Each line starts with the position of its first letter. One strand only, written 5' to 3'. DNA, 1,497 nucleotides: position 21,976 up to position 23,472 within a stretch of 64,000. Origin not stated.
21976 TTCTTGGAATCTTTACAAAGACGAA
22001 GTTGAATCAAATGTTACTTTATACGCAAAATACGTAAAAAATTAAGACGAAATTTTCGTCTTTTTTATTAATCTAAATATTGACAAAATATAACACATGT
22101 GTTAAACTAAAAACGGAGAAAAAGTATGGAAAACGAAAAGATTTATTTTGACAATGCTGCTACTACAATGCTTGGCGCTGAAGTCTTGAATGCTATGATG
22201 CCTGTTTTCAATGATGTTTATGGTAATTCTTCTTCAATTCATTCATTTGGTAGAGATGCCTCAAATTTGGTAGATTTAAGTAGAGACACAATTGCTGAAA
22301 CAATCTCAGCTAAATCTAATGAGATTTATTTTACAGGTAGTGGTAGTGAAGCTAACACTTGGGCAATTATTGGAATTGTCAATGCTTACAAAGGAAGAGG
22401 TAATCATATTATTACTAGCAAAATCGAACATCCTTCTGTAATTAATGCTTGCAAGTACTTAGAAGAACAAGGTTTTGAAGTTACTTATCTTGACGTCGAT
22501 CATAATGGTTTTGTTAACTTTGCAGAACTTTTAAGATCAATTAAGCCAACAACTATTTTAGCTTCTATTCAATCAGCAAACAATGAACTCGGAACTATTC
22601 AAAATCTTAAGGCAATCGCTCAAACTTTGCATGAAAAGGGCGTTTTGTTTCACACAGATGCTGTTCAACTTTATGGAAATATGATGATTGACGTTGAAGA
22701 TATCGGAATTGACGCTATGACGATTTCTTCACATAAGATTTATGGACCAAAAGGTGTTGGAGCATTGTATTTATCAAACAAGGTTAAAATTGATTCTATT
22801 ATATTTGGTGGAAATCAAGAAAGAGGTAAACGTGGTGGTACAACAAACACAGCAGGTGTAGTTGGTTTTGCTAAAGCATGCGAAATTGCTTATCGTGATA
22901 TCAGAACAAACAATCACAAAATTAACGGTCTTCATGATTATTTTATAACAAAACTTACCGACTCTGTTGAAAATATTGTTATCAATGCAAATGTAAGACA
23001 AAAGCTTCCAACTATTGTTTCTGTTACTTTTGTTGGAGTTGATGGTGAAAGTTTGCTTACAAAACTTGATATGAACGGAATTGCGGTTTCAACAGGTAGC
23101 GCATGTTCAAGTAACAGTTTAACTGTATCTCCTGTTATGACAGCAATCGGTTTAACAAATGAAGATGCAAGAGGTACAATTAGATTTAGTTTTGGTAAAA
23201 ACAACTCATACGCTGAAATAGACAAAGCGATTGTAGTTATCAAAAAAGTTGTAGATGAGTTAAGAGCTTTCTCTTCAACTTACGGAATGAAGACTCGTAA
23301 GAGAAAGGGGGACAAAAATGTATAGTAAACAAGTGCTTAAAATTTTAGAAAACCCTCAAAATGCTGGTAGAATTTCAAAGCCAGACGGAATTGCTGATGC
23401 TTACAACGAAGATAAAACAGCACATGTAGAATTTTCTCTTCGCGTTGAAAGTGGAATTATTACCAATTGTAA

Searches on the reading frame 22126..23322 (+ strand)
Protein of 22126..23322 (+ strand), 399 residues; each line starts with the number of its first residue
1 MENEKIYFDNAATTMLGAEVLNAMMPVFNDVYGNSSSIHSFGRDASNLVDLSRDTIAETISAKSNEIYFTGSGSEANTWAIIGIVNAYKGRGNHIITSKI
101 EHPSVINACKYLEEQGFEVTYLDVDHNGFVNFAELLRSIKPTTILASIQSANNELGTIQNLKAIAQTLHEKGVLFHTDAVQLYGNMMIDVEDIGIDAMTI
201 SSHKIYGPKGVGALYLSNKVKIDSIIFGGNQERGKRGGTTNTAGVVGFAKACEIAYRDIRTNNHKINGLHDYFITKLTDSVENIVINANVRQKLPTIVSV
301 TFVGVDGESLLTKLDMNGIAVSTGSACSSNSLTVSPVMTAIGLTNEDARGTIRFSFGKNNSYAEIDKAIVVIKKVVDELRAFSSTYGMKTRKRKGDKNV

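Call 55: search_protein_families(library=ncbifam, proteins=[window:22126-23322:+], max_evalue=1e-20)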
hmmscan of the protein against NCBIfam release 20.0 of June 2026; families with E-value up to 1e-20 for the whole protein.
window:22126-23322:+ (399 aa): 14 families
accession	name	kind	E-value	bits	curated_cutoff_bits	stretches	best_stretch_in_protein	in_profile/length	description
TIGR03402.1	FeS_nifS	equivalog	3.6e-135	450.6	530.75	1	6-384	1-378/379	cysteine desulfurase NifS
NF010611.0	PRK14012.1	equivalog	1.2e-114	383.4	548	1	5-389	6-392/406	IscS subfamily cysteine desulfurase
TIGR02006.1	IscS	equivalog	6.7e-112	374.4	643.2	1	5-388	4-387/402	IscS subfamily cysteine desulfurase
NF002806.0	PRK02948.1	subfamily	8.6e-107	357.4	304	1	6-378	2-374/381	IscS subfamily cysteine desulfurase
TIGR03235.1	DNA_S_dndA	equivalog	1.7e-106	356.5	480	1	7-355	1-352/353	cysteine desulfurase DndA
TIGR03403.1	nifS_epsilon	equivalog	6.4e-95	318.2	587.7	1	6-385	1-382/382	NifS family cysteine desulfurase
TIGR01979.1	sufS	subfamily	1.2e-46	159.4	475.1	1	3-220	17-237/403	SufS family cysteine desulfurase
TIGR01977.1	am_tr_V_EF2568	hypoth_equivalog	1.9e-44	152.2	377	1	6-375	1-376/376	cysteine desulfurase family protein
NF041166.1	f2_encap_cargo1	exception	2.8e-32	112.6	800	1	5-374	246-622/623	family 2A encapsulin nanocompartment cargo protein cysteine desulfurase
TIGR01976.1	am_tr_V_VC1184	hypoth_equivalog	4.2e-32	111.9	352.35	1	4-220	18-235/401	cysteine desulfurase-like protein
NF040779.1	Sec_lyase_SclA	exception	2.2e-29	102.5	525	1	22-376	18-377/378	selenocysteine lyase SclA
NF008126.0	PRK10874.1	equivalog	2.1e-26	93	607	1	2-377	17-397/401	cysteine desulfurase CsdA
NF006791.0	PRK09295.1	equivalog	3.7e-25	88.8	661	1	6-220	25-242/406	cysteine desulfurase SufS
TIGR03392.1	FeS_syn_CsdA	equivalog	3e-24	85.9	493.6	1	3-377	15-394/398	cysteine desulfurase CsdA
